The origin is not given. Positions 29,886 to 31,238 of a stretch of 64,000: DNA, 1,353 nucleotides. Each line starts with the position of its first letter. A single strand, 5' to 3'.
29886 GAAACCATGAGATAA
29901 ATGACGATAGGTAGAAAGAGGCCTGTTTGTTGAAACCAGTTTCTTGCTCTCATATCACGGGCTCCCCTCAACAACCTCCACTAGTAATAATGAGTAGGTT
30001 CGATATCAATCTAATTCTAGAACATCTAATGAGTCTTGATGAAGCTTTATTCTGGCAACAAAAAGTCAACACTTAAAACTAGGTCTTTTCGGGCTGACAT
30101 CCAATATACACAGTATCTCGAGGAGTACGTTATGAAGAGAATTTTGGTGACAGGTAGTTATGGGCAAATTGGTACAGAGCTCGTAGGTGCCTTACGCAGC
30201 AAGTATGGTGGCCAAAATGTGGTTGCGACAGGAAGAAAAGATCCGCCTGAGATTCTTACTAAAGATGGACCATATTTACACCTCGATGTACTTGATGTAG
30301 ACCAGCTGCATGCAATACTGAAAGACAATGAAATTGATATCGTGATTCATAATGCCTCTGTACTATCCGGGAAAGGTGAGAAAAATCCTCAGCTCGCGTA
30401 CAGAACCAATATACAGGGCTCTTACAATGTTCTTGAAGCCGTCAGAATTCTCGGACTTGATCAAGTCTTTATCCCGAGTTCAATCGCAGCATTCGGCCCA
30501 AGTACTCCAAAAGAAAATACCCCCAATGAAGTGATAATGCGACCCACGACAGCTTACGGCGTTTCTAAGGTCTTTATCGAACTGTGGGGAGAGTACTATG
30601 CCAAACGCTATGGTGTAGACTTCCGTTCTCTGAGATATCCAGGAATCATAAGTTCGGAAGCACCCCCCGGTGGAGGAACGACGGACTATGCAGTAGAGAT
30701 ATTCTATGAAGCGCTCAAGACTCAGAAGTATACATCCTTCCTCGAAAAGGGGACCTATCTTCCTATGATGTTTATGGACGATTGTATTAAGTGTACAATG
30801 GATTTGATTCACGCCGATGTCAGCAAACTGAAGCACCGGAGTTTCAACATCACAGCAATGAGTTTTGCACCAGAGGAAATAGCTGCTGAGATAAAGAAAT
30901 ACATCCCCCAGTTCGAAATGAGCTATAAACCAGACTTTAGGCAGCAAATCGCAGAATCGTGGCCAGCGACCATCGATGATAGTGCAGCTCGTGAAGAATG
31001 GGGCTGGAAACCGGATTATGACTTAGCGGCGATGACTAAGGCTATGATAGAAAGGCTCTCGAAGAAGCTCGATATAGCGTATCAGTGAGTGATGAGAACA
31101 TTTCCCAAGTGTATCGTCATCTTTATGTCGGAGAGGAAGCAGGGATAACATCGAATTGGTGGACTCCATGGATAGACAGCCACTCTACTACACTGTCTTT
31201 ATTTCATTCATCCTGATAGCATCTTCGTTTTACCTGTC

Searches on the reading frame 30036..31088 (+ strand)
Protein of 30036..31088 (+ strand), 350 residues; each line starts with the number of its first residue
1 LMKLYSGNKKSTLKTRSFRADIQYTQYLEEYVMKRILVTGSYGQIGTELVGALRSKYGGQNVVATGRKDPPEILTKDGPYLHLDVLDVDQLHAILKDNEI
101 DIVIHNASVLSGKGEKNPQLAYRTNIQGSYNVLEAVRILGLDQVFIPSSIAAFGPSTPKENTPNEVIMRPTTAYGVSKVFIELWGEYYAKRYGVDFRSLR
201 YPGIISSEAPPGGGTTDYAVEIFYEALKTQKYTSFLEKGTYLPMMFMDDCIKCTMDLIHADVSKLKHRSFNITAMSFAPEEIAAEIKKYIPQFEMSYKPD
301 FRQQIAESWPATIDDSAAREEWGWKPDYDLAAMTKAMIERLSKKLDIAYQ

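Call 45: search_protein_families(library=pfam, proteins=[window:30036-31088:+], max_evalue=0.001)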
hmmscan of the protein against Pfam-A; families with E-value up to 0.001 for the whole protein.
window:30036-31088:+ (350 aa): 6 families
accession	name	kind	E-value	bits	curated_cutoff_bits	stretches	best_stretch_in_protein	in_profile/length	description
PF01370.27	Epimerase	-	3.5e-29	102.4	20.9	1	36-272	1-239/240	NAD dependent epimerase/dehydratase family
PF16363.11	GDP_Man_Dehyd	-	1.3e-17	64.8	27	1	37-199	1-178/332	GDP-mannose 4,6 dehydratase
PF04321.23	RmlD_sub_bind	-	1.2e-12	48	27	1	35-183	2-134/287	RmlD substrate binding domain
PF01073.25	3Beta_HSD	-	2.2e-09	37.2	22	1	37-161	1-128/280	3-beta hydroxysteroid dehydrogenase/isomerase family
PF02719.21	Polysacc_synt_2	-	5.8e-07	29.4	20.2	1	36-202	1-169/293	Polysaccharide biosynthesis protein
PF07993.18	NAD_binding_4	-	0.00061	19.5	20.1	0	98-252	87-256/258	Male sterility protein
